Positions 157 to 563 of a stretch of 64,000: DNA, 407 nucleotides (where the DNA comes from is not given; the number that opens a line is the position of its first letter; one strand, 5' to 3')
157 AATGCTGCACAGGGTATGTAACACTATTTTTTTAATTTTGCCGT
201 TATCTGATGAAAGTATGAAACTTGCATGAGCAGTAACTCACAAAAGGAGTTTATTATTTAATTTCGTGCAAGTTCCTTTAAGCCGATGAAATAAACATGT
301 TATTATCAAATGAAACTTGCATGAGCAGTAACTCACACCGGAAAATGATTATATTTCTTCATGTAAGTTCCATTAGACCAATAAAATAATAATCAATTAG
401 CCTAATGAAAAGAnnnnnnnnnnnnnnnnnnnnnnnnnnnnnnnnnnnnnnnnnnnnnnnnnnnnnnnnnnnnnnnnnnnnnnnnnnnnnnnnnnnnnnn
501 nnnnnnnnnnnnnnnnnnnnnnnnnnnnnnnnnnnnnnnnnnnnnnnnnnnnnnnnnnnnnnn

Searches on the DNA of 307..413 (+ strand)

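Call 78: search_dna_similar(query=window:307-413:+, collection=plasmids, mode=distant, max_evalue=0.001, max_rows=10)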
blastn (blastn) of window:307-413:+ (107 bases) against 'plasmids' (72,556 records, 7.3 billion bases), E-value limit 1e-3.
No match.

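Call 79: search_dna_similar(query=window:307-413:+, collection=phages, mode=distant, max_evalue=0.001, max_rows=10)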
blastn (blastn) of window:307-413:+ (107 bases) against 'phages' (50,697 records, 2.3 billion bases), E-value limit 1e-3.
No match.
